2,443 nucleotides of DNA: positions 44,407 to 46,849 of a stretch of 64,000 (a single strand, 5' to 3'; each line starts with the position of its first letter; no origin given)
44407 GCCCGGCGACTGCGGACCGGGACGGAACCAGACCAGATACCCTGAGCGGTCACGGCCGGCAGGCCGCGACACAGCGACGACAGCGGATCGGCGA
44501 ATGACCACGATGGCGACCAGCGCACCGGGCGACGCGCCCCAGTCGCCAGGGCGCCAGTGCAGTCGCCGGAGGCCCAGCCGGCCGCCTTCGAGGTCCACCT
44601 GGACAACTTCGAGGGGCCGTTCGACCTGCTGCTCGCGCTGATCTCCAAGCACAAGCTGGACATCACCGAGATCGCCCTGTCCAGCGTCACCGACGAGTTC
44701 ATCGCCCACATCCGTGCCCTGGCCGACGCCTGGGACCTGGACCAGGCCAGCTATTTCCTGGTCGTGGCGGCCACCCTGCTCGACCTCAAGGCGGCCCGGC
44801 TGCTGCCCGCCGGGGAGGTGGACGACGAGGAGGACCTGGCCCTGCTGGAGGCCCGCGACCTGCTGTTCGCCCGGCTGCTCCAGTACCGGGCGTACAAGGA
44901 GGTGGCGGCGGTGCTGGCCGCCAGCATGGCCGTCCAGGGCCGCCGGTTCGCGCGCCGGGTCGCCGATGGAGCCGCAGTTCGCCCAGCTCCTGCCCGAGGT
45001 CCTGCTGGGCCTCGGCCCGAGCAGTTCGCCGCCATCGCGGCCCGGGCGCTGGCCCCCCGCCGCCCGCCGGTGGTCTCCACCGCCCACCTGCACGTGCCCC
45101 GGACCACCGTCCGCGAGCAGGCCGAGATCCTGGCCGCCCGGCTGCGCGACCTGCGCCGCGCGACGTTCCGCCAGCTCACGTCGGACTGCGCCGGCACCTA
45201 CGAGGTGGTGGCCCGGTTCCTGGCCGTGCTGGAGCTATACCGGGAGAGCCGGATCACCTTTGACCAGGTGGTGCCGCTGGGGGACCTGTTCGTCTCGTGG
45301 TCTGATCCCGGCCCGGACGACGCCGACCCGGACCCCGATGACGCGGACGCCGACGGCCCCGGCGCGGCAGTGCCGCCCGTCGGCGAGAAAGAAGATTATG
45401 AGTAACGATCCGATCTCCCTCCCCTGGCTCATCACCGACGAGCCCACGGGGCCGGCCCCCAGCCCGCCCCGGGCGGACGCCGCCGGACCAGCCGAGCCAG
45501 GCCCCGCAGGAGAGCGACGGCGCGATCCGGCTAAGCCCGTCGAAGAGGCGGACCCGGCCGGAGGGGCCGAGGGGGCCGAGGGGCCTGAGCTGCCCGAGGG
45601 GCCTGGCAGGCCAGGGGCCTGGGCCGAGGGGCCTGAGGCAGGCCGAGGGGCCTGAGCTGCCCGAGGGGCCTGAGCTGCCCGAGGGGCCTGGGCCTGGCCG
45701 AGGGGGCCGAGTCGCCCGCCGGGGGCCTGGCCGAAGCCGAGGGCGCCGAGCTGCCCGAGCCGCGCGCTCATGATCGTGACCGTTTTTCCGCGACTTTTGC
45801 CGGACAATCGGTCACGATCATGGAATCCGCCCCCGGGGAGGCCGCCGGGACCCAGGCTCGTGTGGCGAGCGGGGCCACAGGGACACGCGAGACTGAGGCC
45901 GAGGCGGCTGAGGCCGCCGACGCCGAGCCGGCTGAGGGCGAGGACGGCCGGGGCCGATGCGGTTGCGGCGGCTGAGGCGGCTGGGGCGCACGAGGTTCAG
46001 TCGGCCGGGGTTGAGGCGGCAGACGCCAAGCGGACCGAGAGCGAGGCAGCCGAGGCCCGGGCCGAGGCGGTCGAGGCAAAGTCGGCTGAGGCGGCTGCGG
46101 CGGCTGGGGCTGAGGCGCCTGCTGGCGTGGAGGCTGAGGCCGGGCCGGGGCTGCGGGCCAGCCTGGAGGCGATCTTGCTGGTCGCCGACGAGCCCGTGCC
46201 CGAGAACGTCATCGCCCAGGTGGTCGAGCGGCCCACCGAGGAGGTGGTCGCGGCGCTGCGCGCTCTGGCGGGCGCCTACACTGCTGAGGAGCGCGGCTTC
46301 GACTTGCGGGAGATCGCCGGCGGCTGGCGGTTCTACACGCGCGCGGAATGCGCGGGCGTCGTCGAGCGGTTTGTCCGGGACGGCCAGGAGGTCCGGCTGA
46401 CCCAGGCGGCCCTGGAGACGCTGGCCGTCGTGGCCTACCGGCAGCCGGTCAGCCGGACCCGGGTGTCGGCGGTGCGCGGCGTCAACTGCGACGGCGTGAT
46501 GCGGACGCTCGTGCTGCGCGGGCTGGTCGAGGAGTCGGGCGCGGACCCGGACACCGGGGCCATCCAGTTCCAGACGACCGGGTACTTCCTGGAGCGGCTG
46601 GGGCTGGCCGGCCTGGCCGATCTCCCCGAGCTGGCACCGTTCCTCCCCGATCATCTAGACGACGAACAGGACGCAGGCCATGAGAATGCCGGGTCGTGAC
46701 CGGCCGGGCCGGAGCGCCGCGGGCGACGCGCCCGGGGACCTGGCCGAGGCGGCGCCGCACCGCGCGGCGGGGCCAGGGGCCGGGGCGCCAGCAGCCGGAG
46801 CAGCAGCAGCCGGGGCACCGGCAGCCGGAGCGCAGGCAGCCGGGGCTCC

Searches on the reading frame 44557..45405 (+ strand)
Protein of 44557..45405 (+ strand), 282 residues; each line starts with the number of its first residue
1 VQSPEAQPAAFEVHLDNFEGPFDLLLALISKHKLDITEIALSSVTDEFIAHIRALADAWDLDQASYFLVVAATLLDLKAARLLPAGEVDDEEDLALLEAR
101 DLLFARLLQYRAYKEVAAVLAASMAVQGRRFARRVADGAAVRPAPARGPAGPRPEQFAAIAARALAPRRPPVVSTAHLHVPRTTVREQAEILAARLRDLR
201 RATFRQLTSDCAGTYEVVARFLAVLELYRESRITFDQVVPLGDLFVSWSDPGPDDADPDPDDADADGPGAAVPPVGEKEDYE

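Call 19: search_protein_families(library=pfam, proteins=[window:44557-45405:+], max_evalue=0.01)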
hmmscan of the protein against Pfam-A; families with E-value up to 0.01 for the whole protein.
window:44557-45405:+ (282 aa): 1 family
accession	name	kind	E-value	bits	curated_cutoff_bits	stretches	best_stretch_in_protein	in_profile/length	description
PF02616.19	SMC_ScpA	-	4.1e-49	168.1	24.6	1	28-249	1-232/232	Segregation and condensation protein ScpA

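Call 20: find_related_loci(query=window:44557-45405:+, collection=genome_contigs, flank=6000)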
Query window:44557-45405:+ (282 aa) in genome_contigs; peptide patterns used: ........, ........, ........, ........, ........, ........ (x = any residue, [..] = any of these).
600 stretches matched a pattern (row limit reached: there are more); 512 encode a relative of the query (tblastn E <= 1e-3); the best 80 are kept; 80 distinct loci.
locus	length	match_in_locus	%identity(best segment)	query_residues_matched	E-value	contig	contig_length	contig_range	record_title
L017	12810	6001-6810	78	5-274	2e-128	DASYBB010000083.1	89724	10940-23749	MAG TPA_asm: Streptosporangiaceae bacterium isolate SMAG_U4896 k141_1208107, whole genome shotgun sequence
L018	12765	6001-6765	79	3-256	5e-127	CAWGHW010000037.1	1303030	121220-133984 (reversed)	MAG: uncultured Actinomycetota bacterium isolate MFD02671.bin.1.57 genome assembly, contig: contig_6760, whole genome sh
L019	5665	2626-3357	83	6-249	1e-125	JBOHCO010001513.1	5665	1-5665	MAG: Streptosporangiaceae bacterium isolate TC-S_concoct.bin.137_sub k127_2368510, whole genome shotgun sequence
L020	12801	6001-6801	78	5-264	3e-125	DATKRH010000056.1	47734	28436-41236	MAG TPA_asm: Streptosporangiaceae bacterium isolate SMAG_U14023 k141_9028, whole genome shotgun sequence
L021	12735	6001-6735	84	9-253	2e-124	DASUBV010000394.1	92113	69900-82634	MAG TPA_asm: Streptosporangiaceae bacterium isolate SMAG_U2530 k141_476595, whole genome shotgun sequence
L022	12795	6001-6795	75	9-273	8e-120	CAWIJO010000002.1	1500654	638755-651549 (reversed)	MAG: uncultured Actinomycetes bacterium isolate MFD04944.bin.1.104 genome assembly, contig: contig_31281, whole genome s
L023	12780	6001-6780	75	6-265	4e-119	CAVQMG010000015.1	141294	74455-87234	MAG: uncultured Actinomycetota bacterium isolate MFD00031.bin.2.51 genome assembly, contig: contig_7112, whole genome sh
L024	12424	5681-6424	77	9-258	5e-118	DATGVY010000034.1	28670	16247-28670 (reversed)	MAG TPA_asm: Streptosporangiaceae bacterium isolate SMAG_U10568 k141_1097550, whole genome shotgun sequence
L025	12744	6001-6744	78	5-250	3e-115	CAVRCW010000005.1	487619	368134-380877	MAG: uncultured Actinomycetota bacterium isolate MFD03399.bin.1.15 genome assembly, contig: contig_29439, whole genome s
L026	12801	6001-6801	72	9-269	3e-115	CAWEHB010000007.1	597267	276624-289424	MAG: uncultured Actinomycetota bacterium isolate MFD03044.bin.2.59 genome assembly, contig: contig_3348, whole genome sh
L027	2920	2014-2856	69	9-278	2e-118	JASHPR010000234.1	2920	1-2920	MAG: Streptosporangiaceae bacterium isolate JOPF054 JOPF_A10C_contig_85325, whole genome shotgun sequence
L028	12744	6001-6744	76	3-249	2e-114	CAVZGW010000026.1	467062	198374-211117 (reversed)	MAG: uncultured Actinomycetes bacterium isolate MFD05512.bin.2.116 genome assembly, contig: contig_6840, whole genome sh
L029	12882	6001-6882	68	3-274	3e-114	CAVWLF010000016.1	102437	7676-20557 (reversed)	MAG: uncultured Actinomycetes bacterium isolate MFD04463.bin.1.216 genome assembly, contig: contig_39270, whole genome s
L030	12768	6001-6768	75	9-264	4e-114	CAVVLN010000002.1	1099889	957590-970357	MAG: uncultured Actinomycetota bacterium isolate MFD03399.bin.1.21 genome assembly, contig: contig_15093, whole genome s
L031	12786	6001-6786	69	4-265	4e-113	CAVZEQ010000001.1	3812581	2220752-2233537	MAG: uncultured Actinomycetota bacterium isolate MFD05705.bin.2.22 genome assembly, contig: contig_27110, whole genome s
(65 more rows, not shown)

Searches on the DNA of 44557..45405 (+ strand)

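Call 55: search_with_rna_model(model_id=R1, sources=[L017, L018, L019, L020, L021, L022, L023, L024, L025, L026, L027, L028, L029, L030, L031, L032, L033, L034, L035, L036, L037, L038, L039, L040, L041, L042, L043, L044, L045, L046, L047, L048, L049, L050, L051, L052, L053, L054, L055, L056, L057, L058, L059, L060, L061, L062, L063, L064, L065, L066, L067, L068, L069, L070, L071, L072, L073, L074, L075, L076, L077, L078, L079, L080, L081, L082, L083, L084, L085, L086, L087, L088, L089, L090, L091, L092, L093, L094, L095, L096, L143, L144, L145, L146, L147, L148, L149, L150, L151, L152, L153, L154, L155, L156, L157, L158, L159], max_evalue=0.1)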
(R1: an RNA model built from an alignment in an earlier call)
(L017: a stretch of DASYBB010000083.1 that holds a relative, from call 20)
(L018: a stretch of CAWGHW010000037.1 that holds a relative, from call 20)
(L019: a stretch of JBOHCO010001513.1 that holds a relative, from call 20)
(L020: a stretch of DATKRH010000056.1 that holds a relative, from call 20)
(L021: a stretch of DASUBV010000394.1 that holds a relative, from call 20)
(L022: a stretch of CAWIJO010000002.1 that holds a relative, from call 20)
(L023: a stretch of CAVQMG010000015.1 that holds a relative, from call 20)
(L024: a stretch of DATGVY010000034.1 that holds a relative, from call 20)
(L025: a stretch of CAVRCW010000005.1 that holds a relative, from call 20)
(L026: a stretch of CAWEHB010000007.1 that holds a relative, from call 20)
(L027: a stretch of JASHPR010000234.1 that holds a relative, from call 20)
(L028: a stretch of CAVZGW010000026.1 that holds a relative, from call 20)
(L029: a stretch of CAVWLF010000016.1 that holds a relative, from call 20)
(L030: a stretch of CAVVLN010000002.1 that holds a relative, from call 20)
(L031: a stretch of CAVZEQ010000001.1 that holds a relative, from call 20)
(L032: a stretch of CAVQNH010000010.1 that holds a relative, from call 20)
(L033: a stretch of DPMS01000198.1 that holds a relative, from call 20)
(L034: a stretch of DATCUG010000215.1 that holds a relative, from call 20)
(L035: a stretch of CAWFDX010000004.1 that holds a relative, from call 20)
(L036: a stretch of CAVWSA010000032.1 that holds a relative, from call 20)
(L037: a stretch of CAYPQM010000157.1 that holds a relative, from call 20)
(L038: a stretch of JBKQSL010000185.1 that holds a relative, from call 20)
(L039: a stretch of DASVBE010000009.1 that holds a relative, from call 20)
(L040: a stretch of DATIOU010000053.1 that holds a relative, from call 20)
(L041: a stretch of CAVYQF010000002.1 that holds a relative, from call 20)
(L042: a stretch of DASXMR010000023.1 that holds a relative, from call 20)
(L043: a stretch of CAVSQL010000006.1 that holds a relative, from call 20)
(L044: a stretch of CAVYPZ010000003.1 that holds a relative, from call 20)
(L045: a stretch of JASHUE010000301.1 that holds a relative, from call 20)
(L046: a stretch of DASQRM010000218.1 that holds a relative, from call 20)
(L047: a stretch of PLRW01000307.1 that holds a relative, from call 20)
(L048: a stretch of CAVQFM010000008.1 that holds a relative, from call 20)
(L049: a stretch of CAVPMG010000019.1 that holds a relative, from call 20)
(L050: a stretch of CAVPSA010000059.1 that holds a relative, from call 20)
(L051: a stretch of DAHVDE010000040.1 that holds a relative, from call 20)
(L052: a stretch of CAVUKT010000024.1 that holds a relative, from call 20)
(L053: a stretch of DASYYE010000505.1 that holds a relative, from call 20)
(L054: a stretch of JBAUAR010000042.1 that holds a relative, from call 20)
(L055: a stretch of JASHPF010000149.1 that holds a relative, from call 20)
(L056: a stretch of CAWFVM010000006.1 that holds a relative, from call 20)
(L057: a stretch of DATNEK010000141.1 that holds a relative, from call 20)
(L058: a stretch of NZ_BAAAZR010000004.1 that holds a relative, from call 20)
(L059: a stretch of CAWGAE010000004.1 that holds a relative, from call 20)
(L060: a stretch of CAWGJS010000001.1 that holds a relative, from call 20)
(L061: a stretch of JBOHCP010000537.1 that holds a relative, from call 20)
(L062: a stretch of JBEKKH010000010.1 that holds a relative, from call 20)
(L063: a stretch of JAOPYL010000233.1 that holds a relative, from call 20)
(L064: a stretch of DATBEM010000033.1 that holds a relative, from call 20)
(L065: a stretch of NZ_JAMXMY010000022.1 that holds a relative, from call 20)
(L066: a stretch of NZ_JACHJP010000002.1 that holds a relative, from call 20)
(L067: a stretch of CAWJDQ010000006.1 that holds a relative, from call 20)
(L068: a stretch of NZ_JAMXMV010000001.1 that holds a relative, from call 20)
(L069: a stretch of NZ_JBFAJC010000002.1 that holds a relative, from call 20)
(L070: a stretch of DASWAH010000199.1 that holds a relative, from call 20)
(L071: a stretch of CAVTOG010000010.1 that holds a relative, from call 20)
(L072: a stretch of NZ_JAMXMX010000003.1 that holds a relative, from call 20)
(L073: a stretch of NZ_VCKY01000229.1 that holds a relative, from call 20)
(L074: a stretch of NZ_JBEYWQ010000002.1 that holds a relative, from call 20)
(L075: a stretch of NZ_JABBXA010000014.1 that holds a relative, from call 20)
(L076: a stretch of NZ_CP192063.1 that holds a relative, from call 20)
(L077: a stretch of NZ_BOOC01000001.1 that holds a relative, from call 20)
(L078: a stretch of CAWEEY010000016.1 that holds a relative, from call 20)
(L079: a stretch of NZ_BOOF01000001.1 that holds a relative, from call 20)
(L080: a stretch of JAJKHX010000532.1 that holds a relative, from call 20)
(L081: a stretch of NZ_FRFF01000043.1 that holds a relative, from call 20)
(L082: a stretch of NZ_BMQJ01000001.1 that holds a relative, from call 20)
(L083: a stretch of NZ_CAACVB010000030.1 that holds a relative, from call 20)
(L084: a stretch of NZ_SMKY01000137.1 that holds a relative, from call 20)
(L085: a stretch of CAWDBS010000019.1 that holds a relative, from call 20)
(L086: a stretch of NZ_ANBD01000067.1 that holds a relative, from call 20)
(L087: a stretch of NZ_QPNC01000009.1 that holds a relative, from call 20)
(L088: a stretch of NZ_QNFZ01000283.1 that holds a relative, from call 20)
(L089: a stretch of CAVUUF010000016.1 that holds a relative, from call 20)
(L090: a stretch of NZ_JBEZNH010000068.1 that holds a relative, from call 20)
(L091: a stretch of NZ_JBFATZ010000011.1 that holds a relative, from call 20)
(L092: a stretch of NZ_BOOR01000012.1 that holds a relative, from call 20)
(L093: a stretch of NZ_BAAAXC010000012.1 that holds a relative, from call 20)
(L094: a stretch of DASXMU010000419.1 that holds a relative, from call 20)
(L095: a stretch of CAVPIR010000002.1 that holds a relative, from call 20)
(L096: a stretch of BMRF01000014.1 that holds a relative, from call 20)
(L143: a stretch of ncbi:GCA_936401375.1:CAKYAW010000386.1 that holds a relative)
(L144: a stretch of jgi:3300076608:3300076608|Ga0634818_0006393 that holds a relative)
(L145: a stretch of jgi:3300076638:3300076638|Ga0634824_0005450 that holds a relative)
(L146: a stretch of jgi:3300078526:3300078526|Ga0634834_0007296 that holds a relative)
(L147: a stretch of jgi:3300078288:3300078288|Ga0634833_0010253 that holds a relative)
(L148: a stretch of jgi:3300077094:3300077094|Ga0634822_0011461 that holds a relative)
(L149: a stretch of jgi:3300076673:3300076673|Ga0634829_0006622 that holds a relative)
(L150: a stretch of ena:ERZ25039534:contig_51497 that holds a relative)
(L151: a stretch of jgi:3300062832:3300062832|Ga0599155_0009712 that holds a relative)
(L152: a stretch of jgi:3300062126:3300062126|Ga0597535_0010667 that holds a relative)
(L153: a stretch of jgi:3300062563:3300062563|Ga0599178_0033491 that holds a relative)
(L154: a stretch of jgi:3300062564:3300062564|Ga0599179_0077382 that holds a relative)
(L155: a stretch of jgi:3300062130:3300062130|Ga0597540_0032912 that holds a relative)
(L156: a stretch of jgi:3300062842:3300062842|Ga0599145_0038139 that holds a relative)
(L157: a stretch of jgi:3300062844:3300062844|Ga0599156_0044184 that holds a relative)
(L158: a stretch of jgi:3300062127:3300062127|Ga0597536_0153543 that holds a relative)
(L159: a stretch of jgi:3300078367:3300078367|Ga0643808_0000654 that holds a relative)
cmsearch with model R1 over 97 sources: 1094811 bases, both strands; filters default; matches with E-value up to 0.1: 2.
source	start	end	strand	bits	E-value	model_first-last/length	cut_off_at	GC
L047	12580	12629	+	28.9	5.2e-05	1-58/58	no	0.46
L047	12580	12629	-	28.9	5.5e-05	1-58/58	no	0.46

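Call 56: search_with_rna_model(model_id=R1, sources=[L001, L002, L003, L004, L005, L006, L007, L008, L009, L010, L011, L012, L013, L014, L015, L016, L097, L098, L099, L100, L101, L105, L106, L108, L109, L110, L112, L115, L116, L118, L119, L120, L121, L123, L126, L130, L133, L134, L137, L141, L047], max_evalue=0.05)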
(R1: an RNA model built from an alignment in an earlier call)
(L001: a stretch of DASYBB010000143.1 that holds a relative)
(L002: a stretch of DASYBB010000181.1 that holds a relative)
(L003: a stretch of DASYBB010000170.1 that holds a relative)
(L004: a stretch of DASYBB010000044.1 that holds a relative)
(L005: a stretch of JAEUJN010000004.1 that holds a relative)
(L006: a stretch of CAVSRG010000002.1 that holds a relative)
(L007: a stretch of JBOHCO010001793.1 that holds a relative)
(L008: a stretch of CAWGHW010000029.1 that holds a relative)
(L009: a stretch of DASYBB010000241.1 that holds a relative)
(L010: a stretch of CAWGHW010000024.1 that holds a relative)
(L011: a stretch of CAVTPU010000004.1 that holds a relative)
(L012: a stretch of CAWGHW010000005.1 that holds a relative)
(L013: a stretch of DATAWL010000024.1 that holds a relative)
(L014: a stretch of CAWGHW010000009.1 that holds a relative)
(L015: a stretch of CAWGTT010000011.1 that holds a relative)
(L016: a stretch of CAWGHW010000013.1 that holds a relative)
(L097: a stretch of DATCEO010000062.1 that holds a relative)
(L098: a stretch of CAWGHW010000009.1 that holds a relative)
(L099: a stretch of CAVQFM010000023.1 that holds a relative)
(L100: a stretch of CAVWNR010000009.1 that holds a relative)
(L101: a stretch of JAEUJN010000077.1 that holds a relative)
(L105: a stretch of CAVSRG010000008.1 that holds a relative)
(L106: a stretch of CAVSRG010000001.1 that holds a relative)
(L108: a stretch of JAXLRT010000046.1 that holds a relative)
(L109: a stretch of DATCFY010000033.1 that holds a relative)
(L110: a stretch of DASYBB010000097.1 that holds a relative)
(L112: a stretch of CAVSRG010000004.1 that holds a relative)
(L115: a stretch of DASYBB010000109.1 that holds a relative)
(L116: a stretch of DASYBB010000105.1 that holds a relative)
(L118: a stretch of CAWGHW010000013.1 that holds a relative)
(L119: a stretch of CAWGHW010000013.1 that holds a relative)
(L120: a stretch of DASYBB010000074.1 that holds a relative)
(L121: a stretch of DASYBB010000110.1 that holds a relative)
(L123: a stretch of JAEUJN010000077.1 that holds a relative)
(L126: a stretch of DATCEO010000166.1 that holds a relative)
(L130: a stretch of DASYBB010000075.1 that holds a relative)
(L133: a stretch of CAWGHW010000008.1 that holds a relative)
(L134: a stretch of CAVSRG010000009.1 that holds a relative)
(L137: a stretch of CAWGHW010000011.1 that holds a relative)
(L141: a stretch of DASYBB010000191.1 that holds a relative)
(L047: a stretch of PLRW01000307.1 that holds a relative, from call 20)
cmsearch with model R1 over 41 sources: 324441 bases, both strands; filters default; matches with E-value up to 0.05: 106.
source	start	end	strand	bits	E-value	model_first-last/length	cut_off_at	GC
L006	2744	2801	+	72.9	1.5e-18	1-58/58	no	0.64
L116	6857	6914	+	71.6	3.5e-18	1-58/58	no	0.53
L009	2405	2462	+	71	5.4e-18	1-58/58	no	0.5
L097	5099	5156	-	70.2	9.5e-18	1-58/58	no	0.6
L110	5203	5260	+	70.2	9.6e-18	1-58/58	no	0.52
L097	5099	5156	+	69.8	1.2e-17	1-58/58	no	0.6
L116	6857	6914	-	69.7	1.4e-17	1-58/58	no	0.53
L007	4229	4285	+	69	2.1e-17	1-58/58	no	0.56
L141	7634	7691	+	69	2.1e-17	1-58/58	no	0.55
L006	2744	2801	-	68.7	2.5e-17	1-58/58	no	0.64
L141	7634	7691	-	68.4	3.1e-17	1-58/58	no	0.55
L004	3017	3074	-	68.3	3.3e-17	1-58/58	no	0.52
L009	2405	2462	-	68.1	4e-17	1-58/58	no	0.5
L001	2381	2438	-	67.1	7.5e-17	1-58/58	no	0.57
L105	7591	7649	+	66.3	1.3e-16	1-58/58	no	0.58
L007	4229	4285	-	66.3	1.4e-16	1-58/58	no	0.56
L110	5203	5260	-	66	1.6e-16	1-58/58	no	0.52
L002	5602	5658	+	66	1.6e-16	1-58/58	no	0.56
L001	2381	2438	+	65.6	2.1e-16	1-58/58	no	0.57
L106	346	404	-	65.5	2.3e-16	1-58/58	no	0.64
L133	7878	7934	+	65.5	2.3e-16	1-58/58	no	0.63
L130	2552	2609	+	65.4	2.5e-16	1-58/58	no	0.59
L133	7878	7934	-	65.1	2.9e-16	1-58/58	no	0.63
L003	4675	4732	-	65.1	3e-16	1-58/58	no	0.57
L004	3017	3074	+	64.8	3.8e-16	1-58/58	no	0.52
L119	3613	3670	+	64.3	5.3e-16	1-58/58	no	0.6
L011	3311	3368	+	63.7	7.9e-16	1-58/58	no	0.59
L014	3722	3778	+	63.6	8.5e-16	1-58/58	no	0.58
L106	346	404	+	63.4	9.9e-16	1-58/58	no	0.64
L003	4675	4732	+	63.1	1.2e-15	1-58/58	no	0.57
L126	5997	6053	+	62.8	1.5e-15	1-58/58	no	0.51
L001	2002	2059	+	62.6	1.6e-15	1-58/58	no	0.66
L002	5602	5658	-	62.6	1.7e-15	1-58/58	no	0.56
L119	3613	3670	-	62.1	2.4e-15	1-58/58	no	0.6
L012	111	169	+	61.8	2.8e-15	1-58/58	no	0.58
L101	4064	4120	-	61.6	3.3e-15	1-58/58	no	0.51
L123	1357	1413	+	61.6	3.3e-15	1-58/58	no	0.51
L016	3396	3453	+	61.6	3.3e-15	1-58/58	no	0.57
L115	2606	2663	+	61.4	3.7e-15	1-58/58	no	0.59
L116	6044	6101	-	61.4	3.8e-15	1-58/58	no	0.57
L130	2552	2609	-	61.4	3.9e-15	1-58/58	no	0.59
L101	4064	4120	+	61.3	4e-15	1-58/58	no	0.51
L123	1357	1413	-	61.3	4e-15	1-58/58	no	0.51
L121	3076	3133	-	61.1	4.5e-15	1-58/58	no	0.59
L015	6641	6697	+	61.1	4.5e-15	1-58/58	no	0.6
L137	5862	5919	+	61.1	4.7e-15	1-58/58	no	0.62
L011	3311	3368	-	61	5.1e-15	1-58/58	no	0.59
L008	6755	6812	-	60.8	5.5e-15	1-58/58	no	0.59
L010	4995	5052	-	60.8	5.5e-15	1-58/58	no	0.59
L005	2004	2060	+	60.7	6e-15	1-58/58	no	0.54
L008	6755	6812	+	60.6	6.4e-15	1-58/58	no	0.59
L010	4995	5052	+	60.6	6.4e-15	1-58/58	no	0.59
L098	3081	3138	-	60.1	9.1e-15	1-58/58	no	0.59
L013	723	780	+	60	9.6e-15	1-58/58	no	0.57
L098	3081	3138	+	60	9.7e-15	1-58/58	no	0.59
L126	5997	6053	-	60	1e-14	1-58/58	no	0.51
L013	723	780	-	60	1e-14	1-58/58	no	0.57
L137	5862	5919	-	59.9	1e-14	1-58/58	no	0.62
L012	111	169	-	59.9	1e-14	1-58/58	no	0.58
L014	3722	3778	-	59.9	1.1e-14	1-58/58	no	0.58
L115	2606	2663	-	59.8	1.1e-14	1-58/58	no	0.59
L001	2002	2059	-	59.6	1.3e-14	1-58/58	no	0.66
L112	4907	4965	-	59.3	1.6e-14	1-58/58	no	0.51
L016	3396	3453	-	59.3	1.6e-14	1-58/58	no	0.57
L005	2004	2060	-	58.3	3.1e-14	1-58/58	no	0.54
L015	6641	6697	-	58.2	3.3e-14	1-58/58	no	0.6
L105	7591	7649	-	58.2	3.4e-14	1-58/58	no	0.58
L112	4907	4965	+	57.4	5.6e-14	1-58/58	no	0.51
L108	7372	7428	+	56.8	8.5e-14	1-58/58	no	0.51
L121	3076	3133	+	56.8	8.7e-14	1-58/58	no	0.59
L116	6044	6101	+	56.2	1.3e-13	1-58/58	no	0.57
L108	7372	7428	-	55.5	2.1e-13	1-58/58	no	0.51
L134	6459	6516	-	55.2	2.6e-13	1-58/58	no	0.62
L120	2896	2954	+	52.7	1.4e-12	1-58/58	no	0.56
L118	5839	5905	+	52.1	2.1e-12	1-58/58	no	0.64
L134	6459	6516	+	50.4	6.7e-12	1-58/58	no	0.62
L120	2896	2954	-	48.5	2.4e-11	1-58/58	no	0.56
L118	5839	5905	-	48.3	2.9e-11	1-58/58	no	0.64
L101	5170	5227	+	45.5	1.9e-10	1-58/58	no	0.53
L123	250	307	-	45.5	1.9e-10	1-58/58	no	0.53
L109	2833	2886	+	44.6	3.4e-10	1-58/58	no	0.41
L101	5167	5227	-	44.2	4.6e-10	1-58/58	no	0.56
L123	250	310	+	44.2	4.6e-10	1-58/58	no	0.56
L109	2833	2886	-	42.4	1.6e-09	1-58/58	no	0.41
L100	5858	5917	+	42.3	1.7e-09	1-58/58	no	0.65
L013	363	419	+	41.7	2.6e-09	1-58/58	no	0.58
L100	5858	5917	-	41.6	2.7e-09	1-58/58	no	0.65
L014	2612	2663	-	41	4.2e-09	1-58/58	no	0.5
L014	2612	2663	+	39.8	9.4e-09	1-58/58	no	0.5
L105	7386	7442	-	38.1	2.9e-08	1-58/58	no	0.47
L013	367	415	-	38.1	3e-08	5-54/58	no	0.57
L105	7386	7442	+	37.8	3.7e-08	1-58/58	no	0.47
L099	3401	3454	-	34.2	4.2e-07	1-58/58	no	0.43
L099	3401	3454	+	34.1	4.4e-07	1-58/58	no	0.43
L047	12580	12629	+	28.9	1.5e-05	1-58/58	no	0.46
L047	12580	12629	-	28.9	1.6e-05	1-58/58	no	0.46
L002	5776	5833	-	28.5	2.1e-05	1-58/58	no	0.57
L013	547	604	-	27.9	3.1e-05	1-58/58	no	0.55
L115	5301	5358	-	26.2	0.0001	1-58/58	no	0.57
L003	4388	4445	+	25.6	0.00015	1-58/58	no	0.5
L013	547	604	+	24.7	0.00027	1-58/58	no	0.55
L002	5776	5833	+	24.4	0.00033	1-58/58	no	0.57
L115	5301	5358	+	23.6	0.00058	1-58/58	no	0.57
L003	4388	4445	-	21.1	0.0032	1-58/58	no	0.5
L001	2164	2205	-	19.7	0.0081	1-58/58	no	0.69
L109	5763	5825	+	17.2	0.046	1-58/58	no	0.57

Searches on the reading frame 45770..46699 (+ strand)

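Call 19: search_protein_families(library=pfam, proteins=[window:45770-46699:+], max_evalue=0.01)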
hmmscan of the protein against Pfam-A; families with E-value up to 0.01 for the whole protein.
window:45770-46699:+ (309 aa): 1 family
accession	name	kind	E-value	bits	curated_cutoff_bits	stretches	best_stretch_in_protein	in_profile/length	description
PF04079.22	SMC_ScpB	-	1.3e-47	161.8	27.4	1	131-288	2-160/160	Segregation and condensation complex subunit ScpB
